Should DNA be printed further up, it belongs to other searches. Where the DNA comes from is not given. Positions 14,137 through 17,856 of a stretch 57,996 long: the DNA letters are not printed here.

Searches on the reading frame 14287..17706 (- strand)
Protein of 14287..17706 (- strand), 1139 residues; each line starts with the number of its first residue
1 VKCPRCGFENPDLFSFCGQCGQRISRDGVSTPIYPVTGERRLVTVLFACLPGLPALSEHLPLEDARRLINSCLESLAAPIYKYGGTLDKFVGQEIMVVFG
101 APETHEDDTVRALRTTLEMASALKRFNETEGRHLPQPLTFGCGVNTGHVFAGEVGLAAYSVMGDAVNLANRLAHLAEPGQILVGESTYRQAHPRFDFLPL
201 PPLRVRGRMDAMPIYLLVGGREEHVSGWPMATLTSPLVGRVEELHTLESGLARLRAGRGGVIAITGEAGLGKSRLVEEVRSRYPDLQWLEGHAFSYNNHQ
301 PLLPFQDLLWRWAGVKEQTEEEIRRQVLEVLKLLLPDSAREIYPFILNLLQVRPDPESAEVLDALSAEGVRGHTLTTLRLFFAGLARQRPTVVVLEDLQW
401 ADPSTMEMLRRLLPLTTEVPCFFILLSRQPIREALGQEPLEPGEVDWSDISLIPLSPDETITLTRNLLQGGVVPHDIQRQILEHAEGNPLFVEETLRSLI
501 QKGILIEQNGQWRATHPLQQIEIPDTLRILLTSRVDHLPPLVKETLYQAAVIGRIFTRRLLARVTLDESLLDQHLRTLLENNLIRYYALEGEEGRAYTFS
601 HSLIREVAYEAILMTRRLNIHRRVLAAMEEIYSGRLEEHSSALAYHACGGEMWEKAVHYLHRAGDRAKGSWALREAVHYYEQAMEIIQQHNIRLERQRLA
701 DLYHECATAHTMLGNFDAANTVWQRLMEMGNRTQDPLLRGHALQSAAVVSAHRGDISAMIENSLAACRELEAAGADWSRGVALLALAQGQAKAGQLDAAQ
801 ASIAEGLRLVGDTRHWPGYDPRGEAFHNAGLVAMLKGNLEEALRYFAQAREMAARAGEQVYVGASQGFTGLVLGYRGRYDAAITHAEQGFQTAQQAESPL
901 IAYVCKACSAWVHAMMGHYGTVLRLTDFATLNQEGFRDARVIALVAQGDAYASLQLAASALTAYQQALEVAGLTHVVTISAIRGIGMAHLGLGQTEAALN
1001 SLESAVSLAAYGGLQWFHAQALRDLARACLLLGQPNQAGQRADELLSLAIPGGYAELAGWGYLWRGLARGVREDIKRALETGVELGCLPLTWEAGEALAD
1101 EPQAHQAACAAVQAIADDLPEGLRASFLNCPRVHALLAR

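Call 99: search_solved_structures(query=window:14287-17706:-, max_evalue=0.00001)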
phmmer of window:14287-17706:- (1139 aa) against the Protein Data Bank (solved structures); distinct sequences matched with E-value up to 0.00001: 33.
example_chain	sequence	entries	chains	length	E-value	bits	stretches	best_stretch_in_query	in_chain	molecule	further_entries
2w01_A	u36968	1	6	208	6.1e-26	93.6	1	32-219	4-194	ADENYLATE CYCLASE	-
6fht_A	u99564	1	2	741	8.1e-25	89.9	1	36-219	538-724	Bacteriophytochrome,Adenylate cyclase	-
3r5g_A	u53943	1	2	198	2.4e-22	81.7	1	39-221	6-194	CyaB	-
1wc1_A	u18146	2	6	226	9.4e-18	66.5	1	38-187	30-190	ADENYLATE CYCLASE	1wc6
1wc0_A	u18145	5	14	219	9.8e-18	66.5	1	38-187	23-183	ADENYLATE CYCLASE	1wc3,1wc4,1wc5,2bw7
5mbj_A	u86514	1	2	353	2.1e-13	52.1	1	32-217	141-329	Beta subunit of photoactivated adenylyl cyclase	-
5m27_A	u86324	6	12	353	2.1e-13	52.1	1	32-217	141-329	Beta subunit of photoactivated adenylyl cyclase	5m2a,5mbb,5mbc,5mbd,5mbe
5mbk_A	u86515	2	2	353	2.1e-13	52.1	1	32-217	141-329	Beta subunit of photoactivated adenylyl cyclase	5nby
5mbh_A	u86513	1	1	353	2.9e-13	51.7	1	32-217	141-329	Beta subunit of photoactivated adenylyl cyclase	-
5oyh_A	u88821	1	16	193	4e-13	51.2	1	39-224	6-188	Nucleotide cyclase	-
5mbg_A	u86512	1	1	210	7.9e-13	50.2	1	45-217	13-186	Beta subunit of photoactivated adenylyl cyclase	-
6aoa_A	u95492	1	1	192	1.3e-12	49.4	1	39-223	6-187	Bacterio-rhodopsin/guanylyl cyclase 1 fusion protein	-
6sir_A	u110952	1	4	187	4.4e-12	47.7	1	39-210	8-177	Nucleotide cyclase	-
6ao9_A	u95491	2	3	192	5.9e-12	47.3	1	39-223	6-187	Bacterio-rhodopsin/guanylyl cyclase 1 fusion protein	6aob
5x4u_A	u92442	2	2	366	1.6e-11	45.9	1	45-219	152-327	Photoactivated adenylyl cyclase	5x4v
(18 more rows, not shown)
